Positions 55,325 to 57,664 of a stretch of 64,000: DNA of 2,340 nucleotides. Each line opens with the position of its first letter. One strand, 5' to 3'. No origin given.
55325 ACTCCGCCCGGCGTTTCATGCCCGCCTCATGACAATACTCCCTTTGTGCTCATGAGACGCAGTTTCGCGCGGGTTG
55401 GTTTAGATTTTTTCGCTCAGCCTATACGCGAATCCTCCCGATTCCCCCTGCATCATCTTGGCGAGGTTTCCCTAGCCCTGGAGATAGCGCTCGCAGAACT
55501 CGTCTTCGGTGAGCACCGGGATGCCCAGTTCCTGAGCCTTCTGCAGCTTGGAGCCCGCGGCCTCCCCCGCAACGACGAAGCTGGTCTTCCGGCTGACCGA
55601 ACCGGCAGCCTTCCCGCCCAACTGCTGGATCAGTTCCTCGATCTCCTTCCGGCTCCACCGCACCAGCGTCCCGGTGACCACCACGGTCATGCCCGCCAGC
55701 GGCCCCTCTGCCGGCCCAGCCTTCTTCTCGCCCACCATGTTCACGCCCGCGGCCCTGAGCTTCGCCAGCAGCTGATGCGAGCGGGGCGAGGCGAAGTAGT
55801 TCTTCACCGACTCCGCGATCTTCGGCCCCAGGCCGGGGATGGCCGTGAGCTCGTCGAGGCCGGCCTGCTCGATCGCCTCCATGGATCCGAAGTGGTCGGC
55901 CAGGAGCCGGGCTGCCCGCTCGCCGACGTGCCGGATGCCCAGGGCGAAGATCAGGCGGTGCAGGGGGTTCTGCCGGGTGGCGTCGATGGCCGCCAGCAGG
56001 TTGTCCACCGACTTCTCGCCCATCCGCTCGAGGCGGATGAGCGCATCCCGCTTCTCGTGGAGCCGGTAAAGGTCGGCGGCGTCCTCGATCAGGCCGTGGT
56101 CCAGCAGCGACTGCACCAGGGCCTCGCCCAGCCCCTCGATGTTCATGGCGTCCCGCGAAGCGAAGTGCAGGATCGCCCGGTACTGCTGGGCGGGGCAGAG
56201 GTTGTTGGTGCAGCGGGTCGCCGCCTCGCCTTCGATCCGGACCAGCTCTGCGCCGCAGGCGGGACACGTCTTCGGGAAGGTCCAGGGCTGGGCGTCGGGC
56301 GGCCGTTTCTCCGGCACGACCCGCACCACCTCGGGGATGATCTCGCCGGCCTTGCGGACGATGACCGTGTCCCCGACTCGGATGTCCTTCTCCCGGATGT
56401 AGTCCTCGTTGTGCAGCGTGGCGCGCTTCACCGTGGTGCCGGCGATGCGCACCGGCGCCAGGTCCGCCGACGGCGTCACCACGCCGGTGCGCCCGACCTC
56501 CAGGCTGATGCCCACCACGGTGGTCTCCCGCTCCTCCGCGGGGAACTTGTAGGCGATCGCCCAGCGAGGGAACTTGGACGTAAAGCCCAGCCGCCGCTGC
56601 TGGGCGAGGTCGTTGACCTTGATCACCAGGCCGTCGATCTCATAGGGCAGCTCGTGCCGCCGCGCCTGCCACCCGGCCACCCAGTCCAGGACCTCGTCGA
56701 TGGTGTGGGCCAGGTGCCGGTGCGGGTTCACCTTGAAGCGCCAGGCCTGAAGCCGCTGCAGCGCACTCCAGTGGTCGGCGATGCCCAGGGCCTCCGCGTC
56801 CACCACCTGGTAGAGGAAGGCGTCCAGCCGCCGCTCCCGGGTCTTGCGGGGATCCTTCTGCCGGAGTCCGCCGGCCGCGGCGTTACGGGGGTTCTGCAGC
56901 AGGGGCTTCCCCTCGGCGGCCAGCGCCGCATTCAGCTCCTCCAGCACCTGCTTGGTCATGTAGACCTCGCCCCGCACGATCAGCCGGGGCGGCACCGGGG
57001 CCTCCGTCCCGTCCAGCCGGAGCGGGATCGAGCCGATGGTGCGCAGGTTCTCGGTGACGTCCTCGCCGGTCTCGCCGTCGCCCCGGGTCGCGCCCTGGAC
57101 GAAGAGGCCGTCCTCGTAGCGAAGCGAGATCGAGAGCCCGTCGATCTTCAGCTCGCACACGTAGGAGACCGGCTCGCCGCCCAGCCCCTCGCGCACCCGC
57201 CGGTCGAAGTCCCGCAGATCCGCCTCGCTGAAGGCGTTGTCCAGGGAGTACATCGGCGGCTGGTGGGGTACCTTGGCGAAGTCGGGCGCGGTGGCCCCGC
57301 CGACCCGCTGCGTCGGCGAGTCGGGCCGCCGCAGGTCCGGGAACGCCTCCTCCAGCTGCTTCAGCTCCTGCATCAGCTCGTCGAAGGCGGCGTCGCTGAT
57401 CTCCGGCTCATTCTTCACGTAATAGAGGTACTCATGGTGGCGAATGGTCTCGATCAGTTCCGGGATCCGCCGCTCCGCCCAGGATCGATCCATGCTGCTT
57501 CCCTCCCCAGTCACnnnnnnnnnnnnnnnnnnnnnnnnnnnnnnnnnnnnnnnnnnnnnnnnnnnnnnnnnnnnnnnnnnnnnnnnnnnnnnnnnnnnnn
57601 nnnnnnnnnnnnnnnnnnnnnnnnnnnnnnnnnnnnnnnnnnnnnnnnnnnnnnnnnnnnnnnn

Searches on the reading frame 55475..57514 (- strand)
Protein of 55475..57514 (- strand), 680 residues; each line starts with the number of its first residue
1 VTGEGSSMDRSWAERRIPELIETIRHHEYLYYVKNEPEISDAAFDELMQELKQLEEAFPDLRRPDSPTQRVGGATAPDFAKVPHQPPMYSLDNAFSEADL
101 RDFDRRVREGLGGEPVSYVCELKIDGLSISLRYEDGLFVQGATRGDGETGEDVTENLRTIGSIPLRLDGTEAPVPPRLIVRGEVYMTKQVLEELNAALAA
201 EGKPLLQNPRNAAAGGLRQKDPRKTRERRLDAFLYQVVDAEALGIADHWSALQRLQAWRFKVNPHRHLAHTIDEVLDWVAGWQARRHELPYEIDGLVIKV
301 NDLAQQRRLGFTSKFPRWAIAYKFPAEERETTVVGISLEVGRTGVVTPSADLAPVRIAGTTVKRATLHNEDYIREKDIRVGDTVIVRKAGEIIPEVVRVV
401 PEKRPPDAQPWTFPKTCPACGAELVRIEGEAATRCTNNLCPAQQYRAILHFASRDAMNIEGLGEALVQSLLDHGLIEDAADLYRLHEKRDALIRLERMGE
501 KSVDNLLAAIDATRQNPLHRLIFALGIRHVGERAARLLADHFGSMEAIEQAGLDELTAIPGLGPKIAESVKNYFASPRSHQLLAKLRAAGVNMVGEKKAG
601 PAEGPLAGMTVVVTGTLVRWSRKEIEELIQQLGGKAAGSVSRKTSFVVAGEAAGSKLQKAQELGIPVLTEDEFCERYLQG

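Call 77: search_protein_families(library=pfam, proteins=[window:55475-57514:-], max_evalue=0.00001)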
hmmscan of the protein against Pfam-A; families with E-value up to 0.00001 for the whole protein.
window:55475-57514:- (680 aa): 8 families
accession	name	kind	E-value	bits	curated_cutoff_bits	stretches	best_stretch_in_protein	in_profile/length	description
PF01653.23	DNA_ligase_aden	-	2.7e-95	319.1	27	1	78-327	3-253/253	NAD-dependent DNA ligase adenylation domain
PF03120.22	DNA_ligase_OB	-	1.7e-34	118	32.9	1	330-407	1-78/79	NAD-dependent DNA ligase OB-fold domain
PF12826.13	HHH_2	-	7.3e-24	84.2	27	1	520-582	1-63/64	Helix-hairpin-helix motif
PF14520.12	HHH_5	-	4.5e-16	59.5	27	1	525-571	5-52/57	Helix-hairpin-helix domain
PF00533.33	BRCT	-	5.5e-15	55.8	21.3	1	602-675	2-76/78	BRCA1 C Terminus (BRCT) domain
PF03119.21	DNA_ligase_ZBD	-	1.6e-11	44.3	25.8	1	416-442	1-27/27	NAD-dependent DNA ligase C4 zinc finger domain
PF22745.1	Nlig-Ia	-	2.1e-09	38.3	27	1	19-61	8-50/92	DNA ligase-like, N-terminal NAD+-binding domain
PF12738.14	PTCB-BRCT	-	3.1e-09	37.1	22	1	621-669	12-60/63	twin BRCT domain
